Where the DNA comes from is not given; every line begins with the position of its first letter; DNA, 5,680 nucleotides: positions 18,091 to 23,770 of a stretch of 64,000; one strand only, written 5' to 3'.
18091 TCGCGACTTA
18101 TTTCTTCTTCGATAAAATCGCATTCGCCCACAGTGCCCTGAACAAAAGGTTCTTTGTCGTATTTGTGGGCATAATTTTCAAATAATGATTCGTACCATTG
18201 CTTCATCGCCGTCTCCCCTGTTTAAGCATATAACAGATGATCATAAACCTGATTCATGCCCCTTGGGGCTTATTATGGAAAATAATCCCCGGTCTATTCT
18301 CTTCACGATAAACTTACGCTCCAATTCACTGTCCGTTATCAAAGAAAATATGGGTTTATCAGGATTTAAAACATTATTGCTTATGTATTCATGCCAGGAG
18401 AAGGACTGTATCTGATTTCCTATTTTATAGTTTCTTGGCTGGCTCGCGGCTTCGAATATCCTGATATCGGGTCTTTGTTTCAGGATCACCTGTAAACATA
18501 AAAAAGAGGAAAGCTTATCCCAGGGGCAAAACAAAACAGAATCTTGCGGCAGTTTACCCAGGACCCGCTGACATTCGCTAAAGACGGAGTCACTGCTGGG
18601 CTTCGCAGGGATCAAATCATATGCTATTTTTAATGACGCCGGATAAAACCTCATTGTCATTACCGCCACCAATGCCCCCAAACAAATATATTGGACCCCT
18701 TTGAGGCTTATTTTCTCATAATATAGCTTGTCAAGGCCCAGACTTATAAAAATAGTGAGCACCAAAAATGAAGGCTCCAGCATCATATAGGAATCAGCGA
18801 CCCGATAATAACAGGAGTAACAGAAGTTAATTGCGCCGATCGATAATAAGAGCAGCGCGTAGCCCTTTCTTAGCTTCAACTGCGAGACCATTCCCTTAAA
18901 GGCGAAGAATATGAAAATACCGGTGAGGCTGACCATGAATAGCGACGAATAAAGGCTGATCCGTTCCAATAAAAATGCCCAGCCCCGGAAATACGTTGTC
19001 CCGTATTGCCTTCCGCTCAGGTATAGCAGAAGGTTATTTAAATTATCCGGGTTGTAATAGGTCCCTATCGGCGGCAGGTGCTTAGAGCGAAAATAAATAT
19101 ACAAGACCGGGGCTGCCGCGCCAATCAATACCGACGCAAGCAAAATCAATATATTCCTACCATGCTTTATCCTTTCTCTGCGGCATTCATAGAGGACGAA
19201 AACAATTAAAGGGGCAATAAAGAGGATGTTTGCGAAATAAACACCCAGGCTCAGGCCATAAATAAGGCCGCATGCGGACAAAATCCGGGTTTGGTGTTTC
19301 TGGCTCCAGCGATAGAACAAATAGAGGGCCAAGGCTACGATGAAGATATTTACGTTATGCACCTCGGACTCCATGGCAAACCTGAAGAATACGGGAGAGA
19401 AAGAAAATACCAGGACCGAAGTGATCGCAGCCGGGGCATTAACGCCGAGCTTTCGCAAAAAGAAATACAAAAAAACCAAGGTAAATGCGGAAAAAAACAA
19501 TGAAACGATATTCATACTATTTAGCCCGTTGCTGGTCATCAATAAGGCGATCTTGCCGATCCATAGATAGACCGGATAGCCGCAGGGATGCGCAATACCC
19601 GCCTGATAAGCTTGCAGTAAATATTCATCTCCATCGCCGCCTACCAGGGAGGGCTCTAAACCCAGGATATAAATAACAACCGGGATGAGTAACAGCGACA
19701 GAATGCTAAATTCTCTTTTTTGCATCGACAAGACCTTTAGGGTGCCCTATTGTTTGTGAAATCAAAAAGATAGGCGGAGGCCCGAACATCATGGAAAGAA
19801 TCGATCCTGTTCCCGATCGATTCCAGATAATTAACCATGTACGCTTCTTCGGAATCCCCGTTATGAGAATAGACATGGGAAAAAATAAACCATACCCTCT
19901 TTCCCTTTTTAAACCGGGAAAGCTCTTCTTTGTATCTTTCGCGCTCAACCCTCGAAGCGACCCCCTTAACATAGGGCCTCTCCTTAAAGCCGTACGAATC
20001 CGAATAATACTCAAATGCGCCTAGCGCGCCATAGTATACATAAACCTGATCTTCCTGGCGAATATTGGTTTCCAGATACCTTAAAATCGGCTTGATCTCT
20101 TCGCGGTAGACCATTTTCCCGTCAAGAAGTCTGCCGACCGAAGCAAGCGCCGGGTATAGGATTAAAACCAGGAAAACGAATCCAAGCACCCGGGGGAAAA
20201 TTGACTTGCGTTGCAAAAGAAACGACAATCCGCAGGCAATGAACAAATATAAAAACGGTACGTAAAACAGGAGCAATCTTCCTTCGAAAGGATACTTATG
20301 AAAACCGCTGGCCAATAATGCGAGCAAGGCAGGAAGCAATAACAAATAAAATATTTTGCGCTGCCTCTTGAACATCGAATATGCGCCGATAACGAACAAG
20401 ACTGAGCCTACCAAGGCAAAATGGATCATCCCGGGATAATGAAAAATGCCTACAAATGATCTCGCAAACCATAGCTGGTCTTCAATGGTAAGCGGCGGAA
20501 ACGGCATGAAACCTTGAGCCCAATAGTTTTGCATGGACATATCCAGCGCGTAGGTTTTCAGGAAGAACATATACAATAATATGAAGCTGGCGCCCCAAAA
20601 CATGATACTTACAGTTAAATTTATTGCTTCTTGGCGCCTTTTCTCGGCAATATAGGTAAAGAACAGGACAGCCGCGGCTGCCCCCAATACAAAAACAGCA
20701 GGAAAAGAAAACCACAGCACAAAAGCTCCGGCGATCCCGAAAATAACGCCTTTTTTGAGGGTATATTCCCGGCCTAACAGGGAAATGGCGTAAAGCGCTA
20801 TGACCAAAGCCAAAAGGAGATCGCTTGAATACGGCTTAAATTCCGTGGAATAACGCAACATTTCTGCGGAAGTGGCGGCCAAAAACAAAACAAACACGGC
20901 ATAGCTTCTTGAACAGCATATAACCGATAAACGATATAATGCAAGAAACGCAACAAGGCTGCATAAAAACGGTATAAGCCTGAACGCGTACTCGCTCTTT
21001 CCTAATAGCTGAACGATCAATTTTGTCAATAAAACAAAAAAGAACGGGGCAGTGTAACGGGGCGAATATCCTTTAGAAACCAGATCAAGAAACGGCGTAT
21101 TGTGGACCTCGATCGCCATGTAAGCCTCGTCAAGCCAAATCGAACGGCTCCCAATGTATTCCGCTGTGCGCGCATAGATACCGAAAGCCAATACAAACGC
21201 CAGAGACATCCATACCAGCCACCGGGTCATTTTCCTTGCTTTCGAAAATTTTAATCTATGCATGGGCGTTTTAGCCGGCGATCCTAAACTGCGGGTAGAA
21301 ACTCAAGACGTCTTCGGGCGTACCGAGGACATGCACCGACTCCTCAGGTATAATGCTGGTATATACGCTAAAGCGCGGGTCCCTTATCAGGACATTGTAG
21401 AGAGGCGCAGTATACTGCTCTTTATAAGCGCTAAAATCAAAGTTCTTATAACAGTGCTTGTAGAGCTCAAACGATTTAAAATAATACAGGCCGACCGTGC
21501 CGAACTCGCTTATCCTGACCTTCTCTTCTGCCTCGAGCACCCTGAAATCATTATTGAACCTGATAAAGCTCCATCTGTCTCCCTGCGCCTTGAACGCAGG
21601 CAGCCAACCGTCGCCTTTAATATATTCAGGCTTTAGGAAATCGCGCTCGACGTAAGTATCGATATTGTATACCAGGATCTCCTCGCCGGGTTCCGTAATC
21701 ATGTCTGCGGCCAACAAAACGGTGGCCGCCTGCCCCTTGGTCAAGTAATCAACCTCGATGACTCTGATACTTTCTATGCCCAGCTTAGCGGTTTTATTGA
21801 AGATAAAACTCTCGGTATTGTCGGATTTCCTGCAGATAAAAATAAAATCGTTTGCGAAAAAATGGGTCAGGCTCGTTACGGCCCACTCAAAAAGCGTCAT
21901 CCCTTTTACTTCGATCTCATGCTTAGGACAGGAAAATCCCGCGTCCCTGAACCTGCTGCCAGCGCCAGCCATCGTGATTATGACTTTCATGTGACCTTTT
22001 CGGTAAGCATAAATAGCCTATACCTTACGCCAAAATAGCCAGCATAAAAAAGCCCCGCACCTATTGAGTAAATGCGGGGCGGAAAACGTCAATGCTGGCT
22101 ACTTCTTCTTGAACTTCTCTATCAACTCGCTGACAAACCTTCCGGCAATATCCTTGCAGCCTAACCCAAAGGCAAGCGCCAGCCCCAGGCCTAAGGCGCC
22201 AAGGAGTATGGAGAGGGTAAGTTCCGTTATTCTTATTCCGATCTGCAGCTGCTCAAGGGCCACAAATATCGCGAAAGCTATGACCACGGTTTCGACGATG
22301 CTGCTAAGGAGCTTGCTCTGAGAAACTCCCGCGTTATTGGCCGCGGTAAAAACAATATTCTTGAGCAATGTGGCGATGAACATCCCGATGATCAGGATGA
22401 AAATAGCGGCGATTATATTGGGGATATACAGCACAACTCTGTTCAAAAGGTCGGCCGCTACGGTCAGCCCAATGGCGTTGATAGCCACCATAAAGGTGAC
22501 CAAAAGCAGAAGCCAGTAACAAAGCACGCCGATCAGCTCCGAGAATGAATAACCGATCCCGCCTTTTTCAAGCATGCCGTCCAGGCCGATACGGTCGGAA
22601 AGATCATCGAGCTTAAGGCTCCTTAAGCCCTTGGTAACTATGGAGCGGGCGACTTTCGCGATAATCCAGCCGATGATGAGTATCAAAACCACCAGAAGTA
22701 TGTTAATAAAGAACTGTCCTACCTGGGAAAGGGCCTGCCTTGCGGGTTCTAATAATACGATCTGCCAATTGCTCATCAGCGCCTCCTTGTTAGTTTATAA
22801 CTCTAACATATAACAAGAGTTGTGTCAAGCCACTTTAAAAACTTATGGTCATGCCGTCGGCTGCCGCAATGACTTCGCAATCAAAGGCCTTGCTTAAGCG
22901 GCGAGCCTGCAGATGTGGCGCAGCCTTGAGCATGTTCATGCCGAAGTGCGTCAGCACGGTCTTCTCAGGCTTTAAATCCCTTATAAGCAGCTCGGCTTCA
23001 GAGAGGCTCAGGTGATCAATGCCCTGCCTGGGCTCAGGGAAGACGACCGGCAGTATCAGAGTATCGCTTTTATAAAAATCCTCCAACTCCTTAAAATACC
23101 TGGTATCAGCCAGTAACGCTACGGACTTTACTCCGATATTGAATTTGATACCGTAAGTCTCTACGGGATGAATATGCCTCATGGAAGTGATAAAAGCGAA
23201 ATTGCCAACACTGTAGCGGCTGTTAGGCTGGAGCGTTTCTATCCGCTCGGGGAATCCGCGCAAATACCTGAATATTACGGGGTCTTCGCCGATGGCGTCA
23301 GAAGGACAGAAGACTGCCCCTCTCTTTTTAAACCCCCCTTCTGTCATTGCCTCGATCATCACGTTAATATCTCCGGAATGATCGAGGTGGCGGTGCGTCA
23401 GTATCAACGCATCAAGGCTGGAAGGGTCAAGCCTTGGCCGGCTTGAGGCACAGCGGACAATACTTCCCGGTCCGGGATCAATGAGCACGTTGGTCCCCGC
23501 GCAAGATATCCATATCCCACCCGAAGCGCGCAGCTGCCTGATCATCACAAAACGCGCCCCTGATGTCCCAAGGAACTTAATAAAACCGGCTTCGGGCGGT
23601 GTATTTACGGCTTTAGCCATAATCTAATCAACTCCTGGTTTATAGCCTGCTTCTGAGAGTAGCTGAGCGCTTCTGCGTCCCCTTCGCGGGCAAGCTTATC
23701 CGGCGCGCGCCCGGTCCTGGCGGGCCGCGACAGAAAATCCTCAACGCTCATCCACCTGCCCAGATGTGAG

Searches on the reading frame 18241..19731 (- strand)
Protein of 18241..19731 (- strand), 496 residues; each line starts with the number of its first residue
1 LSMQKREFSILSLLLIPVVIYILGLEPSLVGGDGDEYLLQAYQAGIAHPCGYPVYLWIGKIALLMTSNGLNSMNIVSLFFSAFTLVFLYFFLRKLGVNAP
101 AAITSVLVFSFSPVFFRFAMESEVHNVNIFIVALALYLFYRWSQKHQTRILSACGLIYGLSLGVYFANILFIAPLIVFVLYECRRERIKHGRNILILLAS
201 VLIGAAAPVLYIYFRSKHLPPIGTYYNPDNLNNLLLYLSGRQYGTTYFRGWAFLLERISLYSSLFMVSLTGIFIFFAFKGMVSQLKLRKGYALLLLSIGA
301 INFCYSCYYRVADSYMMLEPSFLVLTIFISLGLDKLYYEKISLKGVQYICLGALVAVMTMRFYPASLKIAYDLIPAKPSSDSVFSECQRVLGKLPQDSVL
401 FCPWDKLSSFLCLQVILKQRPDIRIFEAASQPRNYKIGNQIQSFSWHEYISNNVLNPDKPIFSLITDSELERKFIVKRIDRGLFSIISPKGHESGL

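Call 17: search_protein_families(library=pfam, proteins=[window:18241-19731:-], max_evalue=0.0001)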
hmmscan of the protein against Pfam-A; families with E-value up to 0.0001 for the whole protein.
window:18241-19731:- (496 aa): 2 families
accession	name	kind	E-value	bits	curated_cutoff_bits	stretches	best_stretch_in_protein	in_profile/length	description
PF11028.14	TMEM260-like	-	3.9e-20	72.8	24.2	1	33-182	1-173/179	Protein O-mannosyl-transferase TMEM260-like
PF13231.12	PMT_2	-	5.6e-15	56.3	26.1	1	48-211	2-159/160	Dolichyl-phosphate-mannose-protein mannosyltransferase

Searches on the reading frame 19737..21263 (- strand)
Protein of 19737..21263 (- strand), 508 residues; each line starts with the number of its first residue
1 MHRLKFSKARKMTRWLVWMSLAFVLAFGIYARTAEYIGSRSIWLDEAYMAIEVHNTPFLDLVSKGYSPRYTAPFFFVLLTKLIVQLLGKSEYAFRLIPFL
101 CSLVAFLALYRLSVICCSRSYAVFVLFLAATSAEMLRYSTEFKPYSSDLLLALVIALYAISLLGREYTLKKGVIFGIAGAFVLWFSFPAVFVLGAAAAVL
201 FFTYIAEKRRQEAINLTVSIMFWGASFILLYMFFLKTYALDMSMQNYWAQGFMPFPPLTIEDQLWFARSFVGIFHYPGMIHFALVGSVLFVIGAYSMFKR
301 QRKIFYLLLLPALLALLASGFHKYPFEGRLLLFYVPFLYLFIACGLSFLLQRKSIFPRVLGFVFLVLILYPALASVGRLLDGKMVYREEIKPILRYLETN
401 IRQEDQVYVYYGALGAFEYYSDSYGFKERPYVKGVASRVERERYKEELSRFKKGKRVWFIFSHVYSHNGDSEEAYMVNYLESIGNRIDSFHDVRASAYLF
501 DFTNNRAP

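Call 17: search_protein_families(library=pfam, proteins=[window:19737-21263:-], max_evalue=0.0001)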
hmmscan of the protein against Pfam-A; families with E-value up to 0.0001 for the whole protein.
window:19737-21263:- (508 aa): 1 family
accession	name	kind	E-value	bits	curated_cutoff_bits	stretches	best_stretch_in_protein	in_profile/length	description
PF13231.12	PMT_2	-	7.8e-07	29.9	26.1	1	73-216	3-145/160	Dolichyl-phosphate-mannose-protein mannosyltransferase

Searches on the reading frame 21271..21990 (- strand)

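Call 17: search_protein_families(library=pfam, proteins=[window:21271-21990:-], max_evalue=0.0001)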
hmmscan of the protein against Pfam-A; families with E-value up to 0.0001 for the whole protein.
window:21271-21990:- (239 aa): 1 family
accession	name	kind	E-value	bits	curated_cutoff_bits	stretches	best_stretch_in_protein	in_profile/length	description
PF12804.13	NTP_transf_3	-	7.1e-05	23.5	27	1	4-113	2-97/160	MobA-like NTP transferase domain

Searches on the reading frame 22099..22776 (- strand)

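Call 17: search_protein_families(library=pfam, proteins=[window:22099-22776:-], max_evalue=0.0001)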
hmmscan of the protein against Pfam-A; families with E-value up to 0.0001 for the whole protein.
window:22099-22776:- (225 aa): 1 family
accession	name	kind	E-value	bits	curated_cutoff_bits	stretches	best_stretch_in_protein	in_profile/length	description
PF05552.17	MS_channel_1st_1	-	3.7e-24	84.8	22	2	10-58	1-49/50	Mechanosensitive ion channel, conserved TM helix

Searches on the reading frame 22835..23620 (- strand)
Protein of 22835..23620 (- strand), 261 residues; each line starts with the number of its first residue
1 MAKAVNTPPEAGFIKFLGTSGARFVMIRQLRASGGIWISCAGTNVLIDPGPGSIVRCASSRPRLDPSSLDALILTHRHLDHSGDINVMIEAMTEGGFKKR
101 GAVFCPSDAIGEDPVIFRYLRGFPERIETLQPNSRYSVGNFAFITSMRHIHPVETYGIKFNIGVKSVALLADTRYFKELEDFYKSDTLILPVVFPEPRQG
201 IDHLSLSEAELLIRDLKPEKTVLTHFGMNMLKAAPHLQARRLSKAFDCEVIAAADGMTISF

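Call 17: search_protein_families(library=pfam, proteins=[window:22835-23620:-], max_evalue=0.0001)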
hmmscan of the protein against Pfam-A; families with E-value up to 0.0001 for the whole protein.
window:22835-23620:- (261 aa): 2 families
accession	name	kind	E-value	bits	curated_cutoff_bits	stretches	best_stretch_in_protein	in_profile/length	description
PF12706.13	Lactamase_B_2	-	5.1e-24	85.4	27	1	43-226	1-200/200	Beta-lactamase superfamily domain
PF00753.33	Lactamase_B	-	1e-11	45.6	22.7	1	42-225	15-196/196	Metallo-beta-lactamase superfamily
